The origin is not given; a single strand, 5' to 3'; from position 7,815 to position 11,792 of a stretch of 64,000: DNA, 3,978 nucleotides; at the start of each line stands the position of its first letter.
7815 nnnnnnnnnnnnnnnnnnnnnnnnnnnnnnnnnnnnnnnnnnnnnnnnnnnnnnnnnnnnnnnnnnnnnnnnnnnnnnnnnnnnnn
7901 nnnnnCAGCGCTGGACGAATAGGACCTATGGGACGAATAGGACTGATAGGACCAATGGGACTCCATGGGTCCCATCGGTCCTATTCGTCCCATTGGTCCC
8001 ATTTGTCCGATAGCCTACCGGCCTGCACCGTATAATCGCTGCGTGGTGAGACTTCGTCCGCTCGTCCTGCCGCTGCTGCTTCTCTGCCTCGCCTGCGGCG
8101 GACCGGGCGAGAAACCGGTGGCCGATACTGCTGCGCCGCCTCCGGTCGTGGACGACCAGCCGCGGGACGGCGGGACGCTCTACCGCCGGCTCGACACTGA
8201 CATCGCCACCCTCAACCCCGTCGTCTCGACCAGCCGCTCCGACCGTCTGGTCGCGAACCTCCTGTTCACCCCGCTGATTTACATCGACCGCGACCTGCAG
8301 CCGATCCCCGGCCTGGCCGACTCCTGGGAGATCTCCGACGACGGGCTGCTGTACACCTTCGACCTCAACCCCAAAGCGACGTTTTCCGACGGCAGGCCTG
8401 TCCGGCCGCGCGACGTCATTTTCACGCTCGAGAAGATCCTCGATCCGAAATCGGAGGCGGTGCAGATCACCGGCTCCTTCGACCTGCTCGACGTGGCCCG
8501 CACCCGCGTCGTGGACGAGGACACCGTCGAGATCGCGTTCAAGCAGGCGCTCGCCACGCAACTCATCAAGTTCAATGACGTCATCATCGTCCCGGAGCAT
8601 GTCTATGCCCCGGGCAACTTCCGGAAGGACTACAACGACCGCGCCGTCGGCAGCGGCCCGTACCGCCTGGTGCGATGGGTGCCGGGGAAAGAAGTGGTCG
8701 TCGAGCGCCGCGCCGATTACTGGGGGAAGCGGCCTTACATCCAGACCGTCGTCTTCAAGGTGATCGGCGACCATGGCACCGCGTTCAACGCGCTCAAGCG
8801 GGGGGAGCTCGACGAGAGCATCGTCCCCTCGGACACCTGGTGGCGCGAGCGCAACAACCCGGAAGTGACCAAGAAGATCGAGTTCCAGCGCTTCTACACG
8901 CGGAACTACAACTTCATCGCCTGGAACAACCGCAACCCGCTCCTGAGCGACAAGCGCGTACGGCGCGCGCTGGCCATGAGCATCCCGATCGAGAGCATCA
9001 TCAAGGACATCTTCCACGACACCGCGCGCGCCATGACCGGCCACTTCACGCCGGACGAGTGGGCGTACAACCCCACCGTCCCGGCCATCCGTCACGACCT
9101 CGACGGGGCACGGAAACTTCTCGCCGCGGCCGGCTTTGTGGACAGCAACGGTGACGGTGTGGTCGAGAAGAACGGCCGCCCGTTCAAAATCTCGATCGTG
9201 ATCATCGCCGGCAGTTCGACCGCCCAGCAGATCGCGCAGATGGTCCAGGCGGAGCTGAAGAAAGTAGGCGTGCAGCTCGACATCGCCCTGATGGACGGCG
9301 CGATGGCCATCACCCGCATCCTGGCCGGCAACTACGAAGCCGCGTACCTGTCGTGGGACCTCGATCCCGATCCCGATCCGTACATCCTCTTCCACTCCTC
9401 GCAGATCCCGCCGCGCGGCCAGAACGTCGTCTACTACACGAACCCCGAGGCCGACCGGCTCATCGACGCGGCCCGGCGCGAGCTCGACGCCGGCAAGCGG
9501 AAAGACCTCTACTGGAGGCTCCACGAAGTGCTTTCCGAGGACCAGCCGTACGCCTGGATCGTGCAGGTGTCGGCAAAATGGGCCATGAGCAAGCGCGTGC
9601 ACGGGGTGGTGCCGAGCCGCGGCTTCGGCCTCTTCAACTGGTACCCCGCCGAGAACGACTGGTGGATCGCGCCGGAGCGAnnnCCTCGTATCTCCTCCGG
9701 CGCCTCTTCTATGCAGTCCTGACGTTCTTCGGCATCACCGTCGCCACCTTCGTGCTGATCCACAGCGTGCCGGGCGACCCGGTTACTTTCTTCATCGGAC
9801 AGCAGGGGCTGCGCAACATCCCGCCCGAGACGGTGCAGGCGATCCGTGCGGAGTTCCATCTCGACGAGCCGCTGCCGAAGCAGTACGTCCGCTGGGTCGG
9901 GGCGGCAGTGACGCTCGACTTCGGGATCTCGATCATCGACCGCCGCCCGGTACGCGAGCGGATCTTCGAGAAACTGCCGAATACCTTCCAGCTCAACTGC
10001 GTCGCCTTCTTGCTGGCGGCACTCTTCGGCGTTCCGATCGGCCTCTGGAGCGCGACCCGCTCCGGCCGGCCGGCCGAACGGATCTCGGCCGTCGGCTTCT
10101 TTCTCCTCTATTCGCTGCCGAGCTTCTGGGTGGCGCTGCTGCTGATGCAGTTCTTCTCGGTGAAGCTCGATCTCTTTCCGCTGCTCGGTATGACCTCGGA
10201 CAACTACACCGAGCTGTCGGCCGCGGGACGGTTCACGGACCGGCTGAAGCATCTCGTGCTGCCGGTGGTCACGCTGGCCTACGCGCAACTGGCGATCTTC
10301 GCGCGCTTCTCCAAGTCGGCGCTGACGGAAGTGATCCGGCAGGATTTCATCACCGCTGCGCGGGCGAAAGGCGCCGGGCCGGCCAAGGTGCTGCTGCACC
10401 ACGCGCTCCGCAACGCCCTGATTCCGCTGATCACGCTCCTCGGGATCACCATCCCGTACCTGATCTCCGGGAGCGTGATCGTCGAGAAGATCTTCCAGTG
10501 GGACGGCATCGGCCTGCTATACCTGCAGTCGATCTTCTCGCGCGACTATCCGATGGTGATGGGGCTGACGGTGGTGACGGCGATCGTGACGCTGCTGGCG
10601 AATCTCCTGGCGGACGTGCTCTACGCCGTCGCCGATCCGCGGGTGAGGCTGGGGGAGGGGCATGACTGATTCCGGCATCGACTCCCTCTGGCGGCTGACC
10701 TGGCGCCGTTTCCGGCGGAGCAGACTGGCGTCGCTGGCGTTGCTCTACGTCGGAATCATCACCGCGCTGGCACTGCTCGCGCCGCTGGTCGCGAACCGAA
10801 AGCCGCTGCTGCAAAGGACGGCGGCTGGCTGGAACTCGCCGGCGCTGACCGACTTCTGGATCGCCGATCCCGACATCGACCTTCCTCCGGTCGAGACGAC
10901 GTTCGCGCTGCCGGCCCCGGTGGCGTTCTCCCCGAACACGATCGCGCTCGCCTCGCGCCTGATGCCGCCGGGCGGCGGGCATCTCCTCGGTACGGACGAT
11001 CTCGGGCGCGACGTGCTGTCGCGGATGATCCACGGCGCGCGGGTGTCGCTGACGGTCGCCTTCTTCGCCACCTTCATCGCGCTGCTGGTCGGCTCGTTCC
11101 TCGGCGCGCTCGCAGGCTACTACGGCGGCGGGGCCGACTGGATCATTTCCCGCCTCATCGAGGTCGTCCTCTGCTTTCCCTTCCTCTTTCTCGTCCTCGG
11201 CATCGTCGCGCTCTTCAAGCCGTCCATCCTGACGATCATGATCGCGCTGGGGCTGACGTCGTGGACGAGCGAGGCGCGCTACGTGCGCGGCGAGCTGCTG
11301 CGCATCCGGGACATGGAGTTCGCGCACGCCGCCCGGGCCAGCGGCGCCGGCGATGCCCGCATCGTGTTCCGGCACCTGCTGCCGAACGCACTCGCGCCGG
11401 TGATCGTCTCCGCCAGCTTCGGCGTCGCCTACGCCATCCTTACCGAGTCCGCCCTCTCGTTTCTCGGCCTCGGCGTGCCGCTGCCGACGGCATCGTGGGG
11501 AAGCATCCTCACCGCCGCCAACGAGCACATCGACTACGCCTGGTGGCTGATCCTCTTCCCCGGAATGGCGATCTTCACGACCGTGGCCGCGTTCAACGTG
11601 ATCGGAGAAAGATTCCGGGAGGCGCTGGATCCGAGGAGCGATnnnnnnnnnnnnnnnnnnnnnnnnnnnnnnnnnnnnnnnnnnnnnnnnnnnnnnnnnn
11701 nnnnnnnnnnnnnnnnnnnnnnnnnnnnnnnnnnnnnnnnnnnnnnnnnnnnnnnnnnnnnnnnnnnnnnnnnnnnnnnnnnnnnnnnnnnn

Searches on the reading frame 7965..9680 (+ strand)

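Call 39: search_protein_families(library=pfam, max_evalue=0.00001, proteins=[window:7965-9680:+])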
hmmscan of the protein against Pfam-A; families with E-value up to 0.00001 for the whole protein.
window:7965-9680:+ (572 aa): 1 family
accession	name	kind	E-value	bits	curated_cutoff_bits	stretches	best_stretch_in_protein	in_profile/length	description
PF00496.27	SBP_bac_5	-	1.2e-83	281.7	32.4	1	113-474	2-356/368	Bacterial extracellular solute-binding proteins, family 5 Middle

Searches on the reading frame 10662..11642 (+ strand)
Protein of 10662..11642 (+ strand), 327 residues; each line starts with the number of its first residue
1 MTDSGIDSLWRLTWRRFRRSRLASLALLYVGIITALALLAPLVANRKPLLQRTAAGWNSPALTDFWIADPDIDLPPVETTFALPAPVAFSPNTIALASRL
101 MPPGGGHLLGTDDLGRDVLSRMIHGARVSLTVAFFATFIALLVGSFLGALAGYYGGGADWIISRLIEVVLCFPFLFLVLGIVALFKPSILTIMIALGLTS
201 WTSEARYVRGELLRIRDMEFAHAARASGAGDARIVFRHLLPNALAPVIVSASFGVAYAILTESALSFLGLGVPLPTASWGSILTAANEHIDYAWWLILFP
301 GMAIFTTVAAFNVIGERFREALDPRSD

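Call 39: search_protein_families(library=pfam, max_evalue=0.00001, proteins=[window:10662-11642:+])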
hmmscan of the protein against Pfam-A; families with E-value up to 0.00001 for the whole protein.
window:10662-11642:+ (327 aa): 2 families
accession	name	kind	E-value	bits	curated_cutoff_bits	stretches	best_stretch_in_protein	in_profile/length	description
PF00528.27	BPD_transp_1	-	3.6e-29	102.2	26.4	1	144-325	1-181/184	Binding-protein-dependent transport system inner membrane component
PF12911.12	OppC_N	-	5.9e-10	39.3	23.9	1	8-48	1-41/53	N-terminal TM domain of oligopeptide transport permease C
